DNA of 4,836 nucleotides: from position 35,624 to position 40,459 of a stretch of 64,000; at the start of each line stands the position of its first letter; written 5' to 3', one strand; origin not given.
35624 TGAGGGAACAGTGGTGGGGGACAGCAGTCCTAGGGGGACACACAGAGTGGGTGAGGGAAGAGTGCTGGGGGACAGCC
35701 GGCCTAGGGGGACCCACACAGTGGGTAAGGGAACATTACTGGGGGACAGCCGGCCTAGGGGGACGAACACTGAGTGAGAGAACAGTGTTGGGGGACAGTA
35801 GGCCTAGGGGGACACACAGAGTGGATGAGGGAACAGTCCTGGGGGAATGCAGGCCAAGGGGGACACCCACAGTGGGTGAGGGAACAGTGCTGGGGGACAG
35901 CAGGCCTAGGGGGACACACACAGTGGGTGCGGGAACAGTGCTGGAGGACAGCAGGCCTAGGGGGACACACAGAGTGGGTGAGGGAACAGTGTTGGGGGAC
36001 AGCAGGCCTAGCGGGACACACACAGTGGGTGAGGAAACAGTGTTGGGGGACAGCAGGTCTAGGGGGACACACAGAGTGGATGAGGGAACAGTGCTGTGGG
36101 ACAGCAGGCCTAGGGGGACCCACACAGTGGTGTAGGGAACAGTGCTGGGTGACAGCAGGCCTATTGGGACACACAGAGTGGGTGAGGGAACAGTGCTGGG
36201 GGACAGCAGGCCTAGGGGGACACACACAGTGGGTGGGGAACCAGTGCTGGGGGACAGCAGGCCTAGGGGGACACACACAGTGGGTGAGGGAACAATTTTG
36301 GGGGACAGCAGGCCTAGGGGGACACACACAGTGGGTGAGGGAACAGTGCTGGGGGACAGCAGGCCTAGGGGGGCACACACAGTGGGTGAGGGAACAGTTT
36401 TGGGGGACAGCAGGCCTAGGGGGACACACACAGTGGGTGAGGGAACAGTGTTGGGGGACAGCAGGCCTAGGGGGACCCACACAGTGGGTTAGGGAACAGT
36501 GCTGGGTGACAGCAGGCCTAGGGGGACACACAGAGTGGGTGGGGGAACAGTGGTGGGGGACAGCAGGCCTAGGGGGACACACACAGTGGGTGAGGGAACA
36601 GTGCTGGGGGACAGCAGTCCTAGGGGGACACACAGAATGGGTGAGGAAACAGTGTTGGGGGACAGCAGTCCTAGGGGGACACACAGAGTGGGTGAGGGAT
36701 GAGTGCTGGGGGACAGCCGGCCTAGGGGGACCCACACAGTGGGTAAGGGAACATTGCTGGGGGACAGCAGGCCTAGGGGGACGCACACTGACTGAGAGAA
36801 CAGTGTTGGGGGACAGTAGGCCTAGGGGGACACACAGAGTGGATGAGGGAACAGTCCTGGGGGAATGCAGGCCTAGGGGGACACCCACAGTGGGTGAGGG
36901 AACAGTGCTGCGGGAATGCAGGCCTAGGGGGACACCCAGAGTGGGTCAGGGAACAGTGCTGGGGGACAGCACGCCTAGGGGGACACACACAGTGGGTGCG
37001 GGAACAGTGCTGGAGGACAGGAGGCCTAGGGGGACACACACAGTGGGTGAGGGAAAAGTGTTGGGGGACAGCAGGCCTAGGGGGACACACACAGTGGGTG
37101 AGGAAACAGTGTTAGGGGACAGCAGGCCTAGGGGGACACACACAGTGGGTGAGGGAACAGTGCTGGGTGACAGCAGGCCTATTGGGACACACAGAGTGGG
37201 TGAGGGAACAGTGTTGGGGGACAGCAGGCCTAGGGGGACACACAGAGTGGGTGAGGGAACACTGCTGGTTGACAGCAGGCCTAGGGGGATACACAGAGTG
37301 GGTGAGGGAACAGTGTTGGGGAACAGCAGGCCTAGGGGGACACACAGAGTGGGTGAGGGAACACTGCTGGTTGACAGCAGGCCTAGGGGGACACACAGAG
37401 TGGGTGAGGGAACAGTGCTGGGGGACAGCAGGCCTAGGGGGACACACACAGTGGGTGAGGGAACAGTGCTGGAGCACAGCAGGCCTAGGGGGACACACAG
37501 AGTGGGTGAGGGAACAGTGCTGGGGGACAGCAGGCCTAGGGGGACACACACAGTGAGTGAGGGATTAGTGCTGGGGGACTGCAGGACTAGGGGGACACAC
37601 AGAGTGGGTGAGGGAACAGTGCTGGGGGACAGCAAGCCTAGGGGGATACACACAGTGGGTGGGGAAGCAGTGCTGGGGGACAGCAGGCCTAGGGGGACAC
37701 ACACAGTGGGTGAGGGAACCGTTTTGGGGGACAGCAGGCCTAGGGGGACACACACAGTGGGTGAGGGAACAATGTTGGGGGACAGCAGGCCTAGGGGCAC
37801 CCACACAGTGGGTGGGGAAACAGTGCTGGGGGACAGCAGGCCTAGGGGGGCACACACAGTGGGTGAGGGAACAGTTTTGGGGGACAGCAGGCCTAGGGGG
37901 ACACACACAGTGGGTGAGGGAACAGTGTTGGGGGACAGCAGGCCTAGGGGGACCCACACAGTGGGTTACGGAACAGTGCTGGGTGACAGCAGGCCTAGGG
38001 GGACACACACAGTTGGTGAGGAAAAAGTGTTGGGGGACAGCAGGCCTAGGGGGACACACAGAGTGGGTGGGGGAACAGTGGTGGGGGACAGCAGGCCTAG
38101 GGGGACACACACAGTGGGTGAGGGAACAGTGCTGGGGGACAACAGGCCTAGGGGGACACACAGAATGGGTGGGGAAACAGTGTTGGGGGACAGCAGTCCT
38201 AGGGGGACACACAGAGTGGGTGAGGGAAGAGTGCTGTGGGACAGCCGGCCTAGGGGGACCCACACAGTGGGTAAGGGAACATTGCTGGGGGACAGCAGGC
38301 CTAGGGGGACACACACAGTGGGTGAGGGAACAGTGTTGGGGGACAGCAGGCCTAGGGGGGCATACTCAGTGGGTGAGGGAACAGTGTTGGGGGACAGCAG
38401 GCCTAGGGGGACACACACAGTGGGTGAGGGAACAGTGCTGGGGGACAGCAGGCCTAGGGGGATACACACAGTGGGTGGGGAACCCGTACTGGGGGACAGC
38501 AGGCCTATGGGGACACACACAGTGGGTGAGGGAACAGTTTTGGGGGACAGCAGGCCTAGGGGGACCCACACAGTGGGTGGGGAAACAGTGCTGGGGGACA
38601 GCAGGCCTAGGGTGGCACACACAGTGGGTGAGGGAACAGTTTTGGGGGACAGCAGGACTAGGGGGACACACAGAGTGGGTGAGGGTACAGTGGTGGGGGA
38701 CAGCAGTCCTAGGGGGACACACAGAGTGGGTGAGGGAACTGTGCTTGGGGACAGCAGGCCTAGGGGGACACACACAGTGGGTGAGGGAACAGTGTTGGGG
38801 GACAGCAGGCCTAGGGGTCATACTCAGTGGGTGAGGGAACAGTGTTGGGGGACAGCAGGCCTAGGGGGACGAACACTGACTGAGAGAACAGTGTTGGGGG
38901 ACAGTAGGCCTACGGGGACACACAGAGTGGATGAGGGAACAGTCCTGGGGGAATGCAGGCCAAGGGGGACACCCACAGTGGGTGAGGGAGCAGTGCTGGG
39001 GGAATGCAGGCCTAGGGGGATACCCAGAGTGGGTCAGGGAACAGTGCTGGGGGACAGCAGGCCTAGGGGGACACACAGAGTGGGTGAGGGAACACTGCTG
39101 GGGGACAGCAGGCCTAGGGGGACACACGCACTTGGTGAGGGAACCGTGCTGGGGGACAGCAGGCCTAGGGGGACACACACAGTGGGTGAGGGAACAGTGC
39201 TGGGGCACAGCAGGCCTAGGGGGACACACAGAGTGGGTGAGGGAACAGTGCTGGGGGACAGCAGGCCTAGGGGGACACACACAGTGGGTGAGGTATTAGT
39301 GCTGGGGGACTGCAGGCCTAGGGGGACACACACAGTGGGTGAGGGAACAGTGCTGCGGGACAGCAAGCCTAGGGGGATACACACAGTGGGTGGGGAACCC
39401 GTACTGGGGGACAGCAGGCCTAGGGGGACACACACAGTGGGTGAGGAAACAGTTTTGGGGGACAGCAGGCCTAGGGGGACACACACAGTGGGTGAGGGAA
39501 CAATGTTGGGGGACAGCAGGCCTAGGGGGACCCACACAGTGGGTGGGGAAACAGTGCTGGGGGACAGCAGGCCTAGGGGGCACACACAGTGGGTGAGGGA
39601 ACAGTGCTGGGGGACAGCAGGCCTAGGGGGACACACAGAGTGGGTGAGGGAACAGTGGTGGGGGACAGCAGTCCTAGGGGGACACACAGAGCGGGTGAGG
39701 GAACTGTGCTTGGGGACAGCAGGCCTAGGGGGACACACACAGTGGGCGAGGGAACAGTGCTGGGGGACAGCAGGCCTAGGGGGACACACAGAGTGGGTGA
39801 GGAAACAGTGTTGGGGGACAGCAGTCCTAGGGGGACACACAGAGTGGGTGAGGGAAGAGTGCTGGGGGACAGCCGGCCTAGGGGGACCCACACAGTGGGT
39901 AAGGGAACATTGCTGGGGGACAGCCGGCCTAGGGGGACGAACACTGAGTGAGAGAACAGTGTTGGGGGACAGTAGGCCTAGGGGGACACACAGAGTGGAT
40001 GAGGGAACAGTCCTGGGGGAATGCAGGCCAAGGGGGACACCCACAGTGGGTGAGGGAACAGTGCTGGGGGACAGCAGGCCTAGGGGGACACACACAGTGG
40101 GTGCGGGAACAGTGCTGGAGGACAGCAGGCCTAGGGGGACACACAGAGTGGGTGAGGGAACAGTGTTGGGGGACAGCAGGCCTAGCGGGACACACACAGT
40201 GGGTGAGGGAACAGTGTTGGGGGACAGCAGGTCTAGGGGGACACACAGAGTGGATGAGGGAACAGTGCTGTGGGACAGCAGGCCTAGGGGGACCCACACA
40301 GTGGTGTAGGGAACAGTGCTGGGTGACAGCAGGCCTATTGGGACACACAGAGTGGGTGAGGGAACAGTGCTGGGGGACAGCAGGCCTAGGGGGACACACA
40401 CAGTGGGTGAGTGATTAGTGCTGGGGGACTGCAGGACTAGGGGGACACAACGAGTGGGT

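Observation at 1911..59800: A ~200-bp divergent marker block punctuates the array 19 times, carrying the only dense stop codons on the + strand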

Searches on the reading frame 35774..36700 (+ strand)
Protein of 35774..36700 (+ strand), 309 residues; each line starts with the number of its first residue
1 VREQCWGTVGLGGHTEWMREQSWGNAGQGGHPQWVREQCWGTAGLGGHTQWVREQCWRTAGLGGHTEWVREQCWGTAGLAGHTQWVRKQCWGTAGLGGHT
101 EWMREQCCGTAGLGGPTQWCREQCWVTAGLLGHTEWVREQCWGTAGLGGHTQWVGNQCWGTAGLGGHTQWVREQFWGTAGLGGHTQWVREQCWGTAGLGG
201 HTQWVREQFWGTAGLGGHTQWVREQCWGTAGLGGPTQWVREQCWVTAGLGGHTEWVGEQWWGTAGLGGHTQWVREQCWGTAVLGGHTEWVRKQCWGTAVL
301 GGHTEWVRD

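Call 19: find_homologous_proteins(query=window:35774-36700:+, max_evalue=0.001)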
Query window:35774-36700:+: 8000 candidates shared short words with the query, none scored E <= 0.001.

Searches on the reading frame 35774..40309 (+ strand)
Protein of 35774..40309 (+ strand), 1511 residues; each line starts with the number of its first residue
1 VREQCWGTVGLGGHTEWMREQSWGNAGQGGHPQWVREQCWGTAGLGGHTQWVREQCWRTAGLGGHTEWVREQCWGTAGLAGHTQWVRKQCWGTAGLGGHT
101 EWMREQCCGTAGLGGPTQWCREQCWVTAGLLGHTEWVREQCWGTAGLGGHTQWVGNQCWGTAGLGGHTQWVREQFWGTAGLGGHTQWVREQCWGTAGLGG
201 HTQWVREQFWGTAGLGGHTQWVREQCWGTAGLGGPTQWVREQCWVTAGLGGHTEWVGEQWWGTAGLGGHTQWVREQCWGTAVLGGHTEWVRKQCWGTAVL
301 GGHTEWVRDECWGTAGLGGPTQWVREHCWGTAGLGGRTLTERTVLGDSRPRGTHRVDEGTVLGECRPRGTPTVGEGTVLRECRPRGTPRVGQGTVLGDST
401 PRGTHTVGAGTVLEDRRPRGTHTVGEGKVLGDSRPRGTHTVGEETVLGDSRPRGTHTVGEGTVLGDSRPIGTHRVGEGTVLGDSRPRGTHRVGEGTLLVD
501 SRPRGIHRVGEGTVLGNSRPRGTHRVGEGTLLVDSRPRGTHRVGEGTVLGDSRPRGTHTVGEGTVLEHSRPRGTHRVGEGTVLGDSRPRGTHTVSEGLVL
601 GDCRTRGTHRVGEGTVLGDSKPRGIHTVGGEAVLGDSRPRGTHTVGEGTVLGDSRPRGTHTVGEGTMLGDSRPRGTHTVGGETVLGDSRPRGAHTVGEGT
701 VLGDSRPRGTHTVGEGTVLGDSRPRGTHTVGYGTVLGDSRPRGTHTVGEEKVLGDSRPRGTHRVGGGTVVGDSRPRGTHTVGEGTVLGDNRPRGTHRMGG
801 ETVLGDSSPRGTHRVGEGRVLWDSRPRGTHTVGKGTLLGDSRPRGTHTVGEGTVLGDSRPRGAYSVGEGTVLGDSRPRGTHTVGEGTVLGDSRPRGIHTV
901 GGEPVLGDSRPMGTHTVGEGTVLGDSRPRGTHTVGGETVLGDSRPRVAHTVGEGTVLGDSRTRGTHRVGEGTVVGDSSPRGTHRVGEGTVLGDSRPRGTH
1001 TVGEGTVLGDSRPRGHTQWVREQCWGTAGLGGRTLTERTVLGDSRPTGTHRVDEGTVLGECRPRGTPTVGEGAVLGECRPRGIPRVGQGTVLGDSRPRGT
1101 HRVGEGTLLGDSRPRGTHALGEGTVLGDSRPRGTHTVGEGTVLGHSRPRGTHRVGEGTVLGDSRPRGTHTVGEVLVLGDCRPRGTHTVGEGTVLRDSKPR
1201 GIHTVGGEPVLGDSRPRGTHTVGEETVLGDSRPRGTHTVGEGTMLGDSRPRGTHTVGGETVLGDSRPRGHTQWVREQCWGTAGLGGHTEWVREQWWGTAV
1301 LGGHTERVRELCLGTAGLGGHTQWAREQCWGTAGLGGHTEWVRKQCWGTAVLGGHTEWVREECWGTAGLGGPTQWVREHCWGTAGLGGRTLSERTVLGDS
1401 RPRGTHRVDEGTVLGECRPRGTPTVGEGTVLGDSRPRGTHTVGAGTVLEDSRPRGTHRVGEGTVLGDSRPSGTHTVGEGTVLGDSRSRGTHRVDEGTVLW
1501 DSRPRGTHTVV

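Call 35: search_protein_families(library=pfam, proteins=[window:35774-40309:+], max_evalue=0.01)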
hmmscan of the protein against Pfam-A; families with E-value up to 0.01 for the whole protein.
window:35774-40309:+ (1511 aa): 2 families
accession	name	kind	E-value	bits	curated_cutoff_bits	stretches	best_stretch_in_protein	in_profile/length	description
PF18617.6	Nup214_FG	-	3.1e-06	27.9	26.1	0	836-871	6-39/63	Nucleoporin Nup214 phenylalanine-glycine (FG) domain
PF07206.16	Baculo_LEF-10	-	0.0075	16.8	27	0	1299-1315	29-45/71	Baculovirus late expression factor 10 (LEF-10)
